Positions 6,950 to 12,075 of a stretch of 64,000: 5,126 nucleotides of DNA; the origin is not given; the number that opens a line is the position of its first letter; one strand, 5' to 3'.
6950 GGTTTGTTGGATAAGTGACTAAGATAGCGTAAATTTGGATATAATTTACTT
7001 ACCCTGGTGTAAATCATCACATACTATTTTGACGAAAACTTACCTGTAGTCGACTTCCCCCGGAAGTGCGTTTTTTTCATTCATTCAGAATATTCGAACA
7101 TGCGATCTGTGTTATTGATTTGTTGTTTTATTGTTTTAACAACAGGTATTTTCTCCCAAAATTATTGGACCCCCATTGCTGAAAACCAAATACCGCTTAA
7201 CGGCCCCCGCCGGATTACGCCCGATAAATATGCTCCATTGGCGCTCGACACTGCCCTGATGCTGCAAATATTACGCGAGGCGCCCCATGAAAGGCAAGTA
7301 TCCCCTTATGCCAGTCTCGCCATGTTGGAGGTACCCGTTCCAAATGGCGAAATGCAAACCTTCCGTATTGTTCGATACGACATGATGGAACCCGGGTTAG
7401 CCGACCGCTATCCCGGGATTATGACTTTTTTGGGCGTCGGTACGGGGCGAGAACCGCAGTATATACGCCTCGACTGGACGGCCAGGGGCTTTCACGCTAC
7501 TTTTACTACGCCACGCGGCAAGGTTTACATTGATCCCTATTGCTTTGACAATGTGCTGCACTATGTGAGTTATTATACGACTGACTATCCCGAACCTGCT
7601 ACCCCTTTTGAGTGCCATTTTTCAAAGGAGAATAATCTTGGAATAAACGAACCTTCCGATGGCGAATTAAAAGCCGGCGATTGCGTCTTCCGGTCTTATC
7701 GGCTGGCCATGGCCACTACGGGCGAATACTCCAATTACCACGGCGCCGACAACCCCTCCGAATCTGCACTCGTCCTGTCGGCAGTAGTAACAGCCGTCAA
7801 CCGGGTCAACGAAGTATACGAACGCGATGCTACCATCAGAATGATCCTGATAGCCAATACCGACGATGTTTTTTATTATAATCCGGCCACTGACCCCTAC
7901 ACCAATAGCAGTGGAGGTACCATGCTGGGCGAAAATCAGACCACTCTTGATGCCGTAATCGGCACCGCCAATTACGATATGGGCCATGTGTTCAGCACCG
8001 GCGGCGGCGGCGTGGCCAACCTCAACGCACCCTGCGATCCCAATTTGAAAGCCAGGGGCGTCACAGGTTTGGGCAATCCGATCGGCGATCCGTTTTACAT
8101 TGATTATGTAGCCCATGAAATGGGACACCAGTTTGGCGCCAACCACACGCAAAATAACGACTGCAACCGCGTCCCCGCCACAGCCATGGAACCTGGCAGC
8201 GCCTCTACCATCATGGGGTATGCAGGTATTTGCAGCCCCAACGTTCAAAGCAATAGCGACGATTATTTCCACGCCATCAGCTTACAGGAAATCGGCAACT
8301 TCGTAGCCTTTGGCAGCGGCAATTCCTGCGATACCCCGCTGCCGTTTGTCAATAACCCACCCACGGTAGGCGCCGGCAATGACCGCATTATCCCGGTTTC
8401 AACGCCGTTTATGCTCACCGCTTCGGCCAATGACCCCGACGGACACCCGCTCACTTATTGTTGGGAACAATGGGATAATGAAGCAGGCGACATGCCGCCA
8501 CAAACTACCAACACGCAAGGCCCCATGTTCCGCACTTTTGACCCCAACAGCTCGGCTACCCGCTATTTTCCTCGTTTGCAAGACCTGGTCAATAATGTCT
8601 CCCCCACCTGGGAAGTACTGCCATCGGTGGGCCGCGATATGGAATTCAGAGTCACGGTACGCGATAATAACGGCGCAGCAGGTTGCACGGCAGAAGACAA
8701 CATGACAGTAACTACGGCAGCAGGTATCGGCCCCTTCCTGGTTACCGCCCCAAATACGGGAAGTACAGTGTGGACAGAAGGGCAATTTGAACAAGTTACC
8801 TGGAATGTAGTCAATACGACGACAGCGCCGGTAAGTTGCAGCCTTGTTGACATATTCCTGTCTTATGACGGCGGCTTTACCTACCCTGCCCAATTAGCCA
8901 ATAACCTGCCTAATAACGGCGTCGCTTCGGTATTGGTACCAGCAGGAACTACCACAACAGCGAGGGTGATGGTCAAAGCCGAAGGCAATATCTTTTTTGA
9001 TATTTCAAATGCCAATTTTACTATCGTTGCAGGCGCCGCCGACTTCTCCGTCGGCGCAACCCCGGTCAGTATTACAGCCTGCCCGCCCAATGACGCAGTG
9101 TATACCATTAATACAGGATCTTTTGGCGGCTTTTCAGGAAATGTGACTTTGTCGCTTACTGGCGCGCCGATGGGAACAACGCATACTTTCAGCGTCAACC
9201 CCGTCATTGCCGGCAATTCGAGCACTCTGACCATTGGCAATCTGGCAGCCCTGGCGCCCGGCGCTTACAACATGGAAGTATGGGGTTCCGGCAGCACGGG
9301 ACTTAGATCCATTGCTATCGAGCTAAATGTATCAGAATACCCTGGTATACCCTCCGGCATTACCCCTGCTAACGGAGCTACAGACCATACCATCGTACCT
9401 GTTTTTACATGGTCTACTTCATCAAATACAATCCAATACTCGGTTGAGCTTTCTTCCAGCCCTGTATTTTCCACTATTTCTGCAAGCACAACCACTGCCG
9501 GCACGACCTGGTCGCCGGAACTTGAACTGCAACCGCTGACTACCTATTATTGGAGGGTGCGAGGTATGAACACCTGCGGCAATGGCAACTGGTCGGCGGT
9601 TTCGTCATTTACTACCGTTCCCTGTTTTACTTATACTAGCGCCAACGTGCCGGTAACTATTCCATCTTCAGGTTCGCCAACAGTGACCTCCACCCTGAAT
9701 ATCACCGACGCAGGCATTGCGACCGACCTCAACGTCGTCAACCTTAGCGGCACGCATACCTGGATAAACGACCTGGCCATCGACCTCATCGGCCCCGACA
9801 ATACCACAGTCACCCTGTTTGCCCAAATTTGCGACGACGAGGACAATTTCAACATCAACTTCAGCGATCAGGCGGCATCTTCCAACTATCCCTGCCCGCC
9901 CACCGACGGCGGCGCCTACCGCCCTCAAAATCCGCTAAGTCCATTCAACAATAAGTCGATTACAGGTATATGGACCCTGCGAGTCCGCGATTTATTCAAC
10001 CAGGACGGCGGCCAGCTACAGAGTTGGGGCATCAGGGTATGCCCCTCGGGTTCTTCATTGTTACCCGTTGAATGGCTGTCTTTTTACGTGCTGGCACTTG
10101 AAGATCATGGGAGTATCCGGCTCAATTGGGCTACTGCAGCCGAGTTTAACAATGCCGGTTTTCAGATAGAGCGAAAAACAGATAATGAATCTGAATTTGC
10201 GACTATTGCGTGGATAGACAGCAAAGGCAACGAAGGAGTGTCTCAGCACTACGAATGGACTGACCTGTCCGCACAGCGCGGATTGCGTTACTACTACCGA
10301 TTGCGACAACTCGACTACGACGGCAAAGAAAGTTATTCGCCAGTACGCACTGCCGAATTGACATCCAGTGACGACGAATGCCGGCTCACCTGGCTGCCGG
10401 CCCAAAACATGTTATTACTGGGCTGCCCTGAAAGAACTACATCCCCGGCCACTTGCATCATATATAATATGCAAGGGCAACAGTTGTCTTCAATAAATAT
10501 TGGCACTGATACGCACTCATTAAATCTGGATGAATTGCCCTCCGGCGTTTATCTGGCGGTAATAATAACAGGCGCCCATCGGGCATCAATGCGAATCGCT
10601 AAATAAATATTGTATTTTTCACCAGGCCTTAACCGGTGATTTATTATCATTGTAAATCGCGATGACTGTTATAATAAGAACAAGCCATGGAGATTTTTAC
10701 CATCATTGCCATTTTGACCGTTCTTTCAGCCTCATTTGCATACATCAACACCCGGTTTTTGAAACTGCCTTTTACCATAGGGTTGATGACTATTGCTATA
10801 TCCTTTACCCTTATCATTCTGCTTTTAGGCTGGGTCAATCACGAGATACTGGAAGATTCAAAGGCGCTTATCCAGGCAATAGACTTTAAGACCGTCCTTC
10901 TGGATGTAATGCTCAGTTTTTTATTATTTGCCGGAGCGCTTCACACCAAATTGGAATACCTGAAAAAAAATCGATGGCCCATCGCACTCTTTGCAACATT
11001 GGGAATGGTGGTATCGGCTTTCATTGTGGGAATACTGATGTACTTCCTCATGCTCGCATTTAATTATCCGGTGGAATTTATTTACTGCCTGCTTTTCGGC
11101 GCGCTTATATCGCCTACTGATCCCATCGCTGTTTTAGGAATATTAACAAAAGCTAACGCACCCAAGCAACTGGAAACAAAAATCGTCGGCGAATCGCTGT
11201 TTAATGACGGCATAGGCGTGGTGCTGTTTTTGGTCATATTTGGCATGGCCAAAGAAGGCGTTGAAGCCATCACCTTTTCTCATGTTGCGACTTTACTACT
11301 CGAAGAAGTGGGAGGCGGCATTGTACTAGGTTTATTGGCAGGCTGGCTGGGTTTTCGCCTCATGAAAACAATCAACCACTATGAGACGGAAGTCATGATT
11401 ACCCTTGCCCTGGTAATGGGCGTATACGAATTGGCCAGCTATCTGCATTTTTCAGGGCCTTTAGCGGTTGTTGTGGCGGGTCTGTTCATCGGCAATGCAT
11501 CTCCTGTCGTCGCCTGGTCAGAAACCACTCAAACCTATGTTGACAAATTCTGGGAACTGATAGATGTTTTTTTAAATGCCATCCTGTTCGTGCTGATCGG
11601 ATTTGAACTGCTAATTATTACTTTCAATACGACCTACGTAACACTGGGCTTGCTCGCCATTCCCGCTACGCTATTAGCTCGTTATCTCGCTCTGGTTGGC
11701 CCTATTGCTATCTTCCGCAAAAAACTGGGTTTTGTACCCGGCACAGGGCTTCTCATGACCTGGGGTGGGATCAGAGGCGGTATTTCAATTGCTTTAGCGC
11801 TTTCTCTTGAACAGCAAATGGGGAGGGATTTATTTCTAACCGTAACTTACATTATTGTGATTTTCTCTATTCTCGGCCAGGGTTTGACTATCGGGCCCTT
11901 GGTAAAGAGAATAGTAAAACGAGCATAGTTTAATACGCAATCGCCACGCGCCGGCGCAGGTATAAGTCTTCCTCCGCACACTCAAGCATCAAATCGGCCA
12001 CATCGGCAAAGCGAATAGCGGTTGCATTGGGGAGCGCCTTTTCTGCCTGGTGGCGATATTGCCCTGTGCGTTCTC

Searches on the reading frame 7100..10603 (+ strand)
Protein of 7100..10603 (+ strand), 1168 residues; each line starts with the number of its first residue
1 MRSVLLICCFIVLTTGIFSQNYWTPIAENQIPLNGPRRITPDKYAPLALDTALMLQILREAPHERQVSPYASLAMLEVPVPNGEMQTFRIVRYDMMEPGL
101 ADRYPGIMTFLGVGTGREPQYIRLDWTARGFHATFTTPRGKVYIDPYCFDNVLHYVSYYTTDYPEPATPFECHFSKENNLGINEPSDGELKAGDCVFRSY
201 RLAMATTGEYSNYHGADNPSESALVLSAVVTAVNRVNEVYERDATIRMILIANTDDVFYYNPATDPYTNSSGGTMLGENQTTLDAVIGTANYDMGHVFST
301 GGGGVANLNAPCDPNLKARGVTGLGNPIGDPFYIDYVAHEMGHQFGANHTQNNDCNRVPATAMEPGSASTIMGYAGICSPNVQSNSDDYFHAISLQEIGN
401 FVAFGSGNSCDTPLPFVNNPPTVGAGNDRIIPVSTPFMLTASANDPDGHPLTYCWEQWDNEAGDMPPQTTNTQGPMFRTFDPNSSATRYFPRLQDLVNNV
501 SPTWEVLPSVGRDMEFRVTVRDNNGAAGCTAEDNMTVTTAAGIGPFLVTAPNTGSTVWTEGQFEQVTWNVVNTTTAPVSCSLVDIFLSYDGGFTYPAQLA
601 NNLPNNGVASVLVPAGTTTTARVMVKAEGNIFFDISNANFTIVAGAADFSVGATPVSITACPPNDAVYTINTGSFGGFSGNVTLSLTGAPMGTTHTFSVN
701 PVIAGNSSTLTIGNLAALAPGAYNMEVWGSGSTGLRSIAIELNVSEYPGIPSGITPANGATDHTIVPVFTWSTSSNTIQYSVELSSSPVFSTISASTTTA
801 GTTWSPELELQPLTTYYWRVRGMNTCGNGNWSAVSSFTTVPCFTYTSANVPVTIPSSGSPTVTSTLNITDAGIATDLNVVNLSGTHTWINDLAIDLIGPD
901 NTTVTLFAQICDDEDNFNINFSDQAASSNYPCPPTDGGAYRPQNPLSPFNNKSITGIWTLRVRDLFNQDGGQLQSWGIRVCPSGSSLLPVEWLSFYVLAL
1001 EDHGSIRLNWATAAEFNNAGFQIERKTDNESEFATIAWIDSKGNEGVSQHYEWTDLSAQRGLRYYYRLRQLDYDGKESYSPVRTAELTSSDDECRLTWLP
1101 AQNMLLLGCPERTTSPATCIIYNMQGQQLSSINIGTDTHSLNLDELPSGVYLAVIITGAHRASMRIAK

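Call 45: search_protein_families(library=pfam, proteins=[window:7100-10603:+], max_evalue=0.001)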
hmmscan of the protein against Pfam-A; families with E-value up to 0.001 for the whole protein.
window:7100-10603:+ (1168 aa): 10 families
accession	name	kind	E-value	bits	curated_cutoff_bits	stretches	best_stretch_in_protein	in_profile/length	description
PF13583.11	Reprolysin_4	-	9.1e-35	120.6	22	1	197-398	2-192/203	Metallo-peptidase family M12B Reprolysin-like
PF13582.12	Reprolysin_3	-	2.2e-25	90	22.4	1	227-350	2-123/123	Metallo-peptidase family M12B Reprolysin-like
PF13574.12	Reprolysin_2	-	5.1e-24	85.6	27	1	225-379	4-177/195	Metallo-peptidase family M12B Reprolysin-like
PF13688.12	Reprolysin_5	-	1.7e-21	77.8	27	1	198-384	3-194/196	Metallo-peptidase family M12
PF01483.27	P_proprotein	-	3.7e-11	43.4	21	1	880-979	6-85/86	Proprotein convertase P-domain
PF25788.1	Ig_Rha78A_N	-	1.5e-06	28.9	27.4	1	767-839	20-101/105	Rha78A-like, N-terminal immunoglobulin domain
PF16656.11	Pur_ac_phosph_N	-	1.7e-06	28.9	30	0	768-839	16-93/93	Purple acid Phosphatase, N-terminal domain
PF24489.1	Ig_J_second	-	2.1e-06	28.1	27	1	751-837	3-92/105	Tip attachment protein J second Ig-like domain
PF18962.6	Por_Secre_tail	-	3.5e-05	24.4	27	1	1100-1161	5-68/75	Secretion system C-terminal sorting domain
PF18911.6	PKD_4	-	0.00015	22.2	27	0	418-462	1-46/85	PKD domain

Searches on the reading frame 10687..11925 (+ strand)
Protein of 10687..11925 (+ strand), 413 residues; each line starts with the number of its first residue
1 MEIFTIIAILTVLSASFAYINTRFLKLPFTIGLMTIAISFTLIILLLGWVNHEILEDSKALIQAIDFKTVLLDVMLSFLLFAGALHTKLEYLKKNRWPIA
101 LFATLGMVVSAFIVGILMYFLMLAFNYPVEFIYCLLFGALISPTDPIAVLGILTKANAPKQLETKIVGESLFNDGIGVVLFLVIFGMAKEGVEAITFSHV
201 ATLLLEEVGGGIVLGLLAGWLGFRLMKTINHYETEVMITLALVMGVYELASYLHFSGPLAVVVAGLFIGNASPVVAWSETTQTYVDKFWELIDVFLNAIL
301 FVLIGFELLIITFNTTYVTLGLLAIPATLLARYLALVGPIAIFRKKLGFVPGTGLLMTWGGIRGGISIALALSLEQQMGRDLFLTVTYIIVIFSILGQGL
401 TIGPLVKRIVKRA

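Call 45: search_protein_families(library=pfam, proteins=[window:10687-11925:+], max_evalue=0.001)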
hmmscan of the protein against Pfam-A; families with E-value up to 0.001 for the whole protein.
window:10687-11925:+ (413 aa): 1 family
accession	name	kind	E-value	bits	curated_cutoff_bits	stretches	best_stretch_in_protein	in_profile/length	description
PF00999.27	Na_H_Exchanger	-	2.7e-62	211.2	26.2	1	12-407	1-374/375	Sodium/hydrogen exchanger, transmembrane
